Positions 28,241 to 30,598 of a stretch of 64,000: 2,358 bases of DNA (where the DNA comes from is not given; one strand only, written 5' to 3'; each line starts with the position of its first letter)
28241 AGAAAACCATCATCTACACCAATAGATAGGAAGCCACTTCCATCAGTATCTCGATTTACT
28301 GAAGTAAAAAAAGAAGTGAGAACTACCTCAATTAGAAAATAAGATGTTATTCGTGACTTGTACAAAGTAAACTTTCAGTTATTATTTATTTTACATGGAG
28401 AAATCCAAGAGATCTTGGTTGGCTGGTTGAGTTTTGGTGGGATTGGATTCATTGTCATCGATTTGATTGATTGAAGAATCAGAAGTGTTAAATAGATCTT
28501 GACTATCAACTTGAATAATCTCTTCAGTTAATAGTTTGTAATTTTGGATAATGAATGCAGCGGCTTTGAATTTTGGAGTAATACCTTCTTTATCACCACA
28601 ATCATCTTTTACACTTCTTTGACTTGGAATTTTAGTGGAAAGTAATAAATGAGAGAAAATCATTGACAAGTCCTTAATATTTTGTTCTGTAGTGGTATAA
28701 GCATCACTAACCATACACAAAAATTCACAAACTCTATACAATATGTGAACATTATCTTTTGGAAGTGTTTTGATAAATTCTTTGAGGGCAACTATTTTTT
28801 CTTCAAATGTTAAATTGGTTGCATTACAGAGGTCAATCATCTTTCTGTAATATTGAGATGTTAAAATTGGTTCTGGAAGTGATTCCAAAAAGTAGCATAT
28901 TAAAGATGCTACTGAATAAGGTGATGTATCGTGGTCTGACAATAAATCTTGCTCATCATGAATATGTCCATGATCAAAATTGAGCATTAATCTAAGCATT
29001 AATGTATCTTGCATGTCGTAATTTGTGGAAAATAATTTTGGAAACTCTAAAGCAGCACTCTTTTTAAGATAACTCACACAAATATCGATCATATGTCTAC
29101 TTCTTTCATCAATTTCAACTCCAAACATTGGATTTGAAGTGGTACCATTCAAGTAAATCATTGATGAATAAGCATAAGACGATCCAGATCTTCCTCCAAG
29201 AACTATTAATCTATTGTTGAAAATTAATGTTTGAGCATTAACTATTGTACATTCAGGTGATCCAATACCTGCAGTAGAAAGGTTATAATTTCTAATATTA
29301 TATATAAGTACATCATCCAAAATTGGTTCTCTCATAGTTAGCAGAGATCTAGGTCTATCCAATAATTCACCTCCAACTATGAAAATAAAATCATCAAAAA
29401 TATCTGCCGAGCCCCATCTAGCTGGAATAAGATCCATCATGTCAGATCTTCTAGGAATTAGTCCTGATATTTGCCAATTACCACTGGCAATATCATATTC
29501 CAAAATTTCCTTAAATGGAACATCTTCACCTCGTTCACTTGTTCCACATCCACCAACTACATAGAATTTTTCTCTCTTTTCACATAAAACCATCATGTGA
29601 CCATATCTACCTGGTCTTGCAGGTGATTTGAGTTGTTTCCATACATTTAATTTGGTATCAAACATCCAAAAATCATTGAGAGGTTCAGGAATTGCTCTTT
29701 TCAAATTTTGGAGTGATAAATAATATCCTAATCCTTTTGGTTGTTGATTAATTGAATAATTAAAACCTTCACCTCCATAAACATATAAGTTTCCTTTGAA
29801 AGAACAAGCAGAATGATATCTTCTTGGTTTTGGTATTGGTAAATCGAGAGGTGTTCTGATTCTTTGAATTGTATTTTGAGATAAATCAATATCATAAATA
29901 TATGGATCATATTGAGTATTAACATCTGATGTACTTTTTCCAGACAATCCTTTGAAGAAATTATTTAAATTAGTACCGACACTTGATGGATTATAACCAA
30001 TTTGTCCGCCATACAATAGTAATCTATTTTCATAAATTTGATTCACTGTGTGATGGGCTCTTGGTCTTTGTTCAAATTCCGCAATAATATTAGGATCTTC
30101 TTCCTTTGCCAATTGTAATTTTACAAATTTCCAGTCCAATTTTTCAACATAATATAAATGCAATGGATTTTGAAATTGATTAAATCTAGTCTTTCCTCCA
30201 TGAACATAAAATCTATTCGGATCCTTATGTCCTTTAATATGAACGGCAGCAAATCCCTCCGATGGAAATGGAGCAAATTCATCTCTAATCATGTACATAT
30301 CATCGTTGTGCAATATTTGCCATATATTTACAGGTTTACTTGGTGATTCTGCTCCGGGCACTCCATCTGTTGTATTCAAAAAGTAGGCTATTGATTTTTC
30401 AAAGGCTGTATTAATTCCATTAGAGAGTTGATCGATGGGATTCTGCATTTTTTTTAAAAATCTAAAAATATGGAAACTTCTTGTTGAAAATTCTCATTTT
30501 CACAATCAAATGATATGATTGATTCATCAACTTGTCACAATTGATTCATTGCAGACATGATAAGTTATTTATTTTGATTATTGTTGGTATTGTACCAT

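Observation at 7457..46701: Recurrent GC-rich palindrome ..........(A) in short spacers just upstream of start codons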

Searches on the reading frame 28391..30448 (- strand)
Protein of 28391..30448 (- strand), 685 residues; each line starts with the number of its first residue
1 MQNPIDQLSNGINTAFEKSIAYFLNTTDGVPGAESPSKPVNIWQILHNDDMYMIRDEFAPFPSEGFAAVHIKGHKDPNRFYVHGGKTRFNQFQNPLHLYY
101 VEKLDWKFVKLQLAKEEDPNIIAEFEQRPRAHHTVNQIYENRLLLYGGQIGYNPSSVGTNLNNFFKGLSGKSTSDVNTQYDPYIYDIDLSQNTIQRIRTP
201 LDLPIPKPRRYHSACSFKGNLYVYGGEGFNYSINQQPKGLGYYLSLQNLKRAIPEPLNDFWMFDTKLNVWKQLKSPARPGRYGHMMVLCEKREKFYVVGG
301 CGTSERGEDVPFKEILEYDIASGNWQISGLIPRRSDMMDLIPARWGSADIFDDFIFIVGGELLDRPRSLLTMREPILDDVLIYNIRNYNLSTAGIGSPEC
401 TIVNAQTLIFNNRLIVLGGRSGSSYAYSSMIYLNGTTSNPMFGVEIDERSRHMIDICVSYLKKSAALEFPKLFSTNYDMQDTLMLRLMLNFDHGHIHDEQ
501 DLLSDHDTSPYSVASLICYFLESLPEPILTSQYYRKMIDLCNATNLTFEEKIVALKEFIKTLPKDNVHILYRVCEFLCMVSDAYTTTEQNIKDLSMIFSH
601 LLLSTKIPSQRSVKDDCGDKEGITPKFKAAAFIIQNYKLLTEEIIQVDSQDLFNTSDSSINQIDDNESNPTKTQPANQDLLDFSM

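Call 9: search_protein_families(library=pfam, proteins=[window:28391-30448:-])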
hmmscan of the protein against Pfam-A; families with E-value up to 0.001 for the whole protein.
window:28391-30448:- (685 aa): 10 families
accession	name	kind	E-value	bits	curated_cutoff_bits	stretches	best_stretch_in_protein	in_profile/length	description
PF24681.1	Kelch_KLHDC2_KLHL20_DRC7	-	1.1e-26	94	50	2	178-360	75-221/221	KLHDC2/KLHL20/DRC7 Kelch-repeats domain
PF13418.12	Kelch_4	-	5.7e-22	77.8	21.6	1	208-276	1-47/49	Galactose oxidase, central domain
PF24981.1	Beta-prop_ATRN-LZTR1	-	1.1e-20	74.5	50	2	277-423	144-283/289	Attractin/LZTR1 beta-propeller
PF00620.32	RhoGAP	-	1.6e-19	70.7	24.5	1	453-605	3-146/148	RhoGAP domain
PF13415.12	Kelch_3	-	8.2e-17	61.4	22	0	255-287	15-46/48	Galactose oxidase, central domain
PF01344.31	Kelch_1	-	1.5e-10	40.8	20.1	0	208-230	1-23/46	Kelch motif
PF13964.12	Kelch_6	-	7.6e-09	35.7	25.3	0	208-276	1-46/50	Kelch motif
PF07646.21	Kelch_2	-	4.5e-05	23.7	21.3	0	208-227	1-20/48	Kelch motif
PF13854.13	Kelch_HCF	-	0.00014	21.7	113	0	128-236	238-335/345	Host cell factor, Kelch-repeats domain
PF24996.1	NANM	-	0.00047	19.5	45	0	260-326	31-97/350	N-acetylneuraminate epimerase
